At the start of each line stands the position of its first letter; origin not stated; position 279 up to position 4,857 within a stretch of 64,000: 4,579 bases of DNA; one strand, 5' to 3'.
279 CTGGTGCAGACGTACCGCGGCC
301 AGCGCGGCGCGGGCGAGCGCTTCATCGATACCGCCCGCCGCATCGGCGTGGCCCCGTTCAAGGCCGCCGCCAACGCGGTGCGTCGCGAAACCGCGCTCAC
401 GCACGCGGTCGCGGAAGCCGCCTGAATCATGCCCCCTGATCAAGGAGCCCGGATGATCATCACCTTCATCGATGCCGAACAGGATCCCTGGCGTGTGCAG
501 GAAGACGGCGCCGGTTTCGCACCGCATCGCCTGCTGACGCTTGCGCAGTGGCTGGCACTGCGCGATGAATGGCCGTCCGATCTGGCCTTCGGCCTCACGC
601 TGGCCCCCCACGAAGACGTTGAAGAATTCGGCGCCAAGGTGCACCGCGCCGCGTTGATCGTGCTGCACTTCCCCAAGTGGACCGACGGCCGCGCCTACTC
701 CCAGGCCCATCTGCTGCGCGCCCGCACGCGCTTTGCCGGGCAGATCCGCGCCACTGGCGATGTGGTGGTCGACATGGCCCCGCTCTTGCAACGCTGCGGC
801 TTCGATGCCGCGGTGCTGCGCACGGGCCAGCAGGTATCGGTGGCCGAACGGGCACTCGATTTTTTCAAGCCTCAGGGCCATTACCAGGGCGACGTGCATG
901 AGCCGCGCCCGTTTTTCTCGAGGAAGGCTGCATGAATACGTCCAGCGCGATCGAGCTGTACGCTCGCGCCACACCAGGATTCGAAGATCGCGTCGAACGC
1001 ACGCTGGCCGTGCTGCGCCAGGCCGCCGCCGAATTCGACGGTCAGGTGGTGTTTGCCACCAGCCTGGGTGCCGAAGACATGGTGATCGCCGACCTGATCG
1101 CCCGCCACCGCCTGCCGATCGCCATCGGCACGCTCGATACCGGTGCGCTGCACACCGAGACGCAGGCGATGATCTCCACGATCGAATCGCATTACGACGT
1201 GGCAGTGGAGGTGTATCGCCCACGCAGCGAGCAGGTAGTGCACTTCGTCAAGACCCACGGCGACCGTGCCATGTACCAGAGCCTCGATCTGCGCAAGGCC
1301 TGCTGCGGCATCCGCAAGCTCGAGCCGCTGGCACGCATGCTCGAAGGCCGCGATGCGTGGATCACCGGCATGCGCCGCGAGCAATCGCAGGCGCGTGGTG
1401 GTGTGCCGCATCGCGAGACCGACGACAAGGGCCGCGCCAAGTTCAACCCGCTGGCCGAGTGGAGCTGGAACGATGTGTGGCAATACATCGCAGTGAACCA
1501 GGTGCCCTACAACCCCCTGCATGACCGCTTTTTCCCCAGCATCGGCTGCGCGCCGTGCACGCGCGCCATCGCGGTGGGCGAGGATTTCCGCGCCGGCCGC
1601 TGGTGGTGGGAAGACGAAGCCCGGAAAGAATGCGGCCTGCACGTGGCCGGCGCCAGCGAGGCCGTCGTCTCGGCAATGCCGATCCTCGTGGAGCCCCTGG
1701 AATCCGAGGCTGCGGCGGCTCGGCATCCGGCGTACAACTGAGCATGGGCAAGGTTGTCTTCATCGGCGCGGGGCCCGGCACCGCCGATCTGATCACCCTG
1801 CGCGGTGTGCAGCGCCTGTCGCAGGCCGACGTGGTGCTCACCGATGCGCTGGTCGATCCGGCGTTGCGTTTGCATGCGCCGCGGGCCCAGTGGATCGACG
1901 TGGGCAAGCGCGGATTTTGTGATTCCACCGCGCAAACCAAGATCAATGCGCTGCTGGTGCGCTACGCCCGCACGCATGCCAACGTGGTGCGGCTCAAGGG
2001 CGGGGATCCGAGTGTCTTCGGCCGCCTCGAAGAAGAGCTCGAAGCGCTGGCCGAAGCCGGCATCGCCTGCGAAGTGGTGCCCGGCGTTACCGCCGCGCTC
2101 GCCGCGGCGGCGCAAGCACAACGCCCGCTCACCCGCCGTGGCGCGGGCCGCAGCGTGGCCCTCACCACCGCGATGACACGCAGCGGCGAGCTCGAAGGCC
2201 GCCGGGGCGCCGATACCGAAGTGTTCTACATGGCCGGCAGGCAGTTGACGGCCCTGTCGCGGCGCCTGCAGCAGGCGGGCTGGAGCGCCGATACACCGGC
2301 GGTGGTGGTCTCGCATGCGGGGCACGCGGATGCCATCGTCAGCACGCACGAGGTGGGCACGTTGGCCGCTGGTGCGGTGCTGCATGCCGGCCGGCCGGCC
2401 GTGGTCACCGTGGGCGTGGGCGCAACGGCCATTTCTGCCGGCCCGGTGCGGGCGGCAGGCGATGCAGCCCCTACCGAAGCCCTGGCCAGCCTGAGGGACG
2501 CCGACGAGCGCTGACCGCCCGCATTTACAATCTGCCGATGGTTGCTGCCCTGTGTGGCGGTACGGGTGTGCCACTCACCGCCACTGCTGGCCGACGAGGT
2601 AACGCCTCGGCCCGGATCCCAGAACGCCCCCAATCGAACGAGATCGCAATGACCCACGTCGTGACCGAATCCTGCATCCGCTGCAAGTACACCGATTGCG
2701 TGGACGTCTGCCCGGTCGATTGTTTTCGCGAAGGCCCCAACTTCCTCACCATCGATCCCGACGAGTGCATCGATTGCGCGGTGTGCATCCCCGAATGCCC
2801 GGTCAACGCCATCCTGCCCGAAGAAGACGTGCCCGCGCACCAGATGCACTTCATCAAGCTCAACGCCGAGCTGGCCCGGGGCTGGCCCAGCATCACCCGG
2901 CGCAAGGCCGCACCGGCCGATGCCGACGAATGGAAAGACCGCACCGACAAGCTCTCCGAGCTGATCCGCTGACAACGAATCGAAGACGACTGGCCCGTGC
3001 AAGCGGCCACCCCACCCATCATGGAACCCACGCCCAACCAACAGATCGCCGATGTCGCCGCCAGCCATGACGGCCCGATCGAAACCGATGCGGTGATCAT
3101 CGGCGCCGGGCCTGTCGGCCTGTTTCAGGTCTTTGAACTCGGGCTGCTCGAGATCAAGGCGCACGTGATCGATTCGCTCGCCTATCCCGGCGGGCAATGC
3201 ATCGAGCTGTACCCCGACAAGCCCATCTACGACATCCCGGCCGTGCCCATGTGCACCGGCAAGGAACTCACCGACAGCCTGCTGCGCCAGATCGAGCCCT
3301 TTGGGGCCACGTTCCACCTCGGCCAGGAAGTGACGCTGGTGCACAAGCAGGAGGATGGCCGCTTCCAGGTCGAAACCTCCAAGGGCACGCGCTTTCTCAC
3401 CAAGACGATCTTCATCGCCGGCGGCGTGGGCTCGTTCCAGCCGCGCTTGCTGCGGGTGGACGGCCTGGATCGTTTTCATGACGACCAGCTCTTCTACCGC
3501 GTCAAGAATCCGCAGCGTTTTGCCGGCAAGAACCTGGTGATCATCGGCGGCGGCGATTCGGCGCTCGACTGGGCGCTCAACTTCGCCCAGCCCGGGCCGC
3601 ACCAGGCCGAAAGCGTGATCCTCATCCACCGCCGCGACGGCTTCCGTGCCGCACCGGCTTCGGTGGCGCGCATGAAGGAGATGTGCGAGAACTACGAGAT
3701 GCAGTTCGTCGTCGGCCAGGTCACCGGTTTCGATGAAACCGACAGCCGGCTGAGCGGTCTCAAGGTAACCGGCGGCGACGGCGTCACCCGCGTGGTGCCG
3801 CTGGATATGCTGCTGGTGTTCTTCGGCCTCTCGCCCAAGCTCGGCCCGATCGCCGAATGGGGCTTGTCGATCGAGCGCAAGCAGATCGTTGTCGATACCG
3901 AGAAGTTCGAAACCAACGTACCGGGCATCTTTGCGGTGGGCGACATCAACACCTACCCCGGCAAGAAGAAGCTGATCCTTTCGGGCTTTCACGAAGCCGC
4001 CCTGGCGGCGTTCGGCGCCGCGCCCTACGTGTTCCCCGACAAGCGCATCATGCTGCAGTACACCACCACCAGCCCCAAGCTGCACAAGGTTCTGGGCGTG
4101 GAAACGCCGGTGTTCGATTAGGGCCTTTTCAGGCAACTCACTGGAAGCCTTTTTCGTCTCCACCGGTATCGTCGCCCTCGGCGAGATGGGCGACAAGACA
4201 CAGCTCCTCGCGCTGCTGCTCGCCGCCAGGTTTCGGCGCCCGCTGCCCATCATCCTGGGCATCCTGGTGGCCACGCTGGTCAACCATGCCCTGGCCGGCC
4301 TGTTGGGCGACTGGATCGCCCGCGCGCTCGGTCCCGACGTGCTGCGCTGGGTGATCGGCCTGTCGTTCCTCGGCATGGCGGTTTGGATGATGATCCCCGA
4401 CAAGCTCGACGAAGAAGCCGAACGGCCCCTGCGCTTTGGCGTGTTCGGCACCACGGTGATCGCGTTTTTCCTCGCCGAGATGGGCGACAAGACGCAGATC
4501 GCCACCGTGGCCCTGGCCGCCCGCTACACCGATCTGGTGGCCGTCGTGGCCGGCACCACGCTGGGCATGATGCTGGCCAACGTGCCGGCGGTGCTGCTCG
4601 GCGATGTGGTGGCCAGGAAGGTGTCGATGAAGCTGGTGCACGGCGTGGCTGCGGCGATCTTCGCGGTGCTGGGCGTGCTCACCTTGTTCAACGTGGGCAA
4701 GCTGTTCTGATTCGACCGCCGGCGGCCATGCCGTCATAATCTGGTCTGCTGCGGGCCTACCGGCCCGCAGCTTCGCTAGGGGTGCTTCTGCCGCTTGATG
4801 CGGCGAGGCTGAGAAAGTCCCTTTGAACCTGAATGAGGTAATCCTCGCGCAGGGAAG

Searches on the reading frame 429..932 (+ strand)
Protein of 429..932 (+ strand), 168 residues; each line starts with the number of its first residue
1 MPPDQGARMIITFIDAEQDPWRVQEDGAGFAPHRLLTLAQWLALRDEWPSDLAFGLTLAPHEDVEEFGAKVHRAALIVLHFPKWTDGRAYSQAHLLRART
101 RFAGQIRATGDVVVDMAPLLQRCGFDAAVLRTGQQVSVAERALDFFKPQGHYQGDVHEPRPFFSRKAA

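Call 37: search_protein_families(library=pfam, proteins=[window:429-932:+], max_evalue=0.00001)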
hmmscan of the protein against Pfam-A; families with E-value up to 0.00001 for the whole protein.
window:429-932:+ (168 aa): 1 family
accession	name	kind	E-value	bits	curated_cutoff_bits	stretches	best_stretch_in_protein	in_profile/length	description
PF06073.17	DUF934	-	1.9e-34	118.1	25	1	55-163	1-107/107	Bacterial protein of unknown function (DUF934)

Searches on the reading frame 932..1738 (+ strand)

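Call 37: search_protein_families(library=pfam, proteins=[window:932-1738:+], max_evalue=0.00001)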
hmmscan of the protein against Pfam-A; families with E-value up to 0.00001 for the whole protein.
window:932-1738:+ (269 aa): 1 family
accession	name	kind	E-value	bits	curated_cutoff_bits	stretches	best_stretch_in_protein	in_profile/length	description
PF01507.26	PAPS_reduct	-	8.9e-42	143.5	22.5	1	38-212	1-175/175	Phosphoadenosine phosphosulfate reductase domain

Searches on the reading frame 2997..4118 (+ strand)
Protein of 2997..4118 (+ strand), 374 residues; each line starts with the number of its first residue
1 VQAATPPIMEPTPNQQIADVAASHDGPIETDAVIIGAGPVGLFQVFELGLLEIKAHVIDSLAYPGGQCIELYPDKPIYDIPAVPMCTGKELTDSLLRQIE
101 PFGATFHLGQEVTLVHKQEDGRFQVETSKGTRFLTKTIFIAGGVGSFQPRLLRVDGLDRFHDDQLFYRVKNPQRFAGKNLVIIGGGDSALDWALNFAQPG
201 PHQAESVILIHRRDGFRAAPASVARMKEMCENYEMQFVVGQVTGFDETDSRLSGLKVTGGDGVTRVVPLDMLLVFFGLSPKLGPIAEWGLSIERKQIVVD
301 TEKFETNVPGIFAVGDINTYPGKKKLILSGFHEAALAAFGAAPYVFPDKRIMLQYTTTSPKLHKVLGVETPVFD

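Call 37: search_protein_families(library=pfam, proteins=[window:2997-4118:+], max_evalue=0.00001)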
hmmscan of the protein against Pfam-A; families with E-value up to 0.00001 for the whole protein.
window:2997-4118:+ (374 aa): 5 families
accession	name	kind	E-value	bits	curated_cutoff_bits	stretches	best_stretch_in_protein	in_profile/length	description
PF07992.20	Pyr_redox_2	-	6.2e-27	95.2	26.1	1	31-318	2-277/291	Pyridine nucleotide-disulphide oxidoreductase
PF13738.12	Pyr_redox_3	-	1.1e-24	87.7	30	1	86-315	78-305/305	Pyridine nucleotide-disulphide oxidoreductase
PF00070.33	Pyr_redox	-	1.7e-08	35.3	22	0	180-241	2-61/82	Pyridine nucleotide-disulphide oxidoreductase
PF03486.20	HI0933_like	-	5.3e-07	29.8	50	0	89-146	109-166/244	HI0933-like protein Rossmann domain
PF13434.12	Lys_Orn_oxgnase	-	6.2e-06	26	21.3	0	106-221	112-230/339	L-lysine 6-monooxygenase/L-ornithine 5-monooxygenase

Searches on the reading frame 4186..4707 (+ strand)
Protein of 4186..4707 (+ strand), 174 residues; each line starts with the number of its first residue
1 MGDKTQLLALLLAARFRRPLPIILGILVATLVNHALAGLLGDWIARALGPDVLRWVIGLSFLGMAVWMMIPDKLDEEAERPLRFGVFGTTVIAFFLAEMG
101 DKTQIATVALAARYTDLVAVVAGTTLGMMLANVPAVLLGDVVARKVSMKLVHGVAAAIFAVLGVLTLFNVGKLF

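Call 37: search_protein_families(library=pfam, proteins=[window:4186-4707:+], max_evalue=0.00001)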
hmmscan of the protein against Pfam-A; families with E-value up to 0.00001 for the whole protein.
window:4186-4707:+ (174 aa): 1 family
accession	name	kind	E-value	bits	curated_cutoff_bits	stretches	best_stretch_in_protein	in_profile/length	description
PF01169.24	GDT1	-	3.6e-43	146.2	27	2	89-163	2-75/75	Divalent cation/proton antiporter GDT1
